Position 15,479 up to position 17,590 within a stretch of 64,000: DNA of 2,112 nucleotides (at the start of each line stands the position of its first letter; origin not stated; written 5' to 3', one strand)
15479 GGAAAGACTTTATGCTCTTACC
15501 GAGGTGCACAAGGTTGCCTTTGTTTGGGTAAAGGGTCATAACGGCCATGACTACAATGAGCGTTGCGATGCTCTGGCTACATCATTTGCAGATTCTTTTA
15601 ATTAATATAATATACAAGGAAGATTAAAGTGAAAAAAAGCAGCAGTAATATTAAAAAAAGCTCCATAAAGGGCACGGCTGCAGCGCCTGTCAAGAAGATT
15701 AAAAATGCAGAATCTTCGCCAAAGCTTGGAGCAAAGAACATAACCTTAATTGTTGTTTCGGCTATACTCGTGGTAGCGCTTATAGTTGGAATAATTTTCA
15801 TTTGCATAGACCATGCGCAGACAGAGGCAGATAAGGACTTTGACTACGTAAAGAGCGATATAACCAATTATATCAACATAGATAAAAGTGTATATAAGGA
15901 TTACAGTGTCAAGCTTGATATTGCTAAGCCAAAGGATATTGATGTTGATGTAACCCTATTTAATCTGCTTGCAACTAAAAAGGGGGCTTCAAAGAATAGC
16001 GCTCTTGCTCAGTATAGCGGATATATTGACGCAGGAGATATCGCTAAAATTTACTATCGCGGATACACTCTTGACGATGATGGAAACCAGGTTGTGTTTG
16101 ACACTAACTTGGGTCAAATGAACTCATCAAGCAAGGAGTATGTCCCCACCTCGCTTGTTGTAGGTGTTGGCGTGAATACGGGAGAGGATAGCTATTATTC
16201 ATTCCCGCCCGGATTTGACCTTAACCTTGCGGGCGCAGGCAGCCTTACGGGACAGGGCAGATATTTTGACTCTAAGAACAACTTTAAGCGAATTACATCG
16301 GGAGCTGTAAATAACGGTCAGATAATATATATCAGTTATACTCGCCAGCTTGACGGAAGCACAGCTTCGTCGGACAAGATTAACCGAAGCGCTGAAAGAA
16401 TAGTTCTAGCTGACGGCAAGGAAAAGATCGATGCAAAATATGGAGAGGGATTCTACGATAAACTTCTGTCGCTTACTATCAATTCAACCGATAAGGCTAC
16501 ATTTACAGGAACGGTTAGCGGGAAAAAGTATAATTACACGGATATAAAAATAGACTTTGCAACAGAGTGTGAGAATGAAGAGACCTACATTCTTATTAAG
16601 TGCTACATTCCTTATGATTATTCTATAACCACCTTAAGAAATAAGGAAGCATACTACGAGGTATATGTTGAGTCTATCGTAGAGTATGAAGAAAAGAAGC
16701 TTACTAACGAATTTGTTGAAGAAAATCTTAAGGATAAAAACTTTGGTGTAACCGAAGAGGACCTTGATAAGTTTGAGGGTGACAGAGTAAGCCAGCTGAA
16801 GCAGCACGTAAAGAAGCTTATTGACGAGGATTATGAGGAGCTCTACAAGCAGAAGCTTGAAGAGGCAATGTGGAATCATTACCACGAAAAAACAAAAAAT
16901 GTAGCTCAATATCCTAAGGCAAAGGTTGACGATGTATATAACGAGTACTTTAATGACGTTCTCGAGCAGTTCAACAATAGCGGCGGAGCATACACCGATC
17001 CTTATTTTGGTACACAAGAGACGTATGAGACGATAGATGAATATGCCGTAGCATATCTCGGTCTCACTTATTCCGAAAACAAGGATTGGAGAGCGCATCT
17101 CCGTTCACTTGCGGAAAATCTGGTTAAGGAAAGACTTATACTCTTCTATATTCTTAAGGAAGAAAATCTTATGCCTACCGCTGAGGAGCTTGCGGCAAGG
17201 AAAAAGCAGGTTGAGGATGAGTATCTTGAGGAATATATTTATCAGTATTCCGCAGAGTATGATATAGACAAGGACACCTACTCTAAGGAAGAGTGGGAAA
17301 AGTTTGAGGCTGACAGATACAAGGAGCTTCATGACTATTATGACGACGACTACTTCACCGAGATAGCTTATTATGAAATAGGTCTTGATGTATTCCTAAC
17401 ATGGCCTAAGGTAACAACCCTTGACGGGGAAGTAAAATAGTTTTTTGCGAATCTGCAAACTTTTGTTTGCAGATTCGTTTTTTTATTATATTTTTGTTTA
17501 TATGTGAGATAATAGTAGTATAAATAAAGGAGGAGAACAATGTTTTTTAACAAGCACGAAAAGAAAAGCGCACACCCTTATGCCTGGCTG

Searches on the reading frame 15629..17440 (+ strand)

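Call 79: search_protein_families(library=pfam, proteins=[window:15629-17440:+], max_evalue=0.0001)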
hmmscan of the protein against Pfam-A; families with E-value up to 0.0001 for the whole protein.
window:15629-17440:+ (603 aa): 1 family
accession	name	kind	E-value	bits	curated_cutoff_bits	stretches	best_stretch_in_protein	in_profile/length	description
PF05698.19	Trigger_C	-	9.9e-06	26.1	22.7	0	387-533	2-128/162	Bacterial trigger factor protein (TF) C-terminus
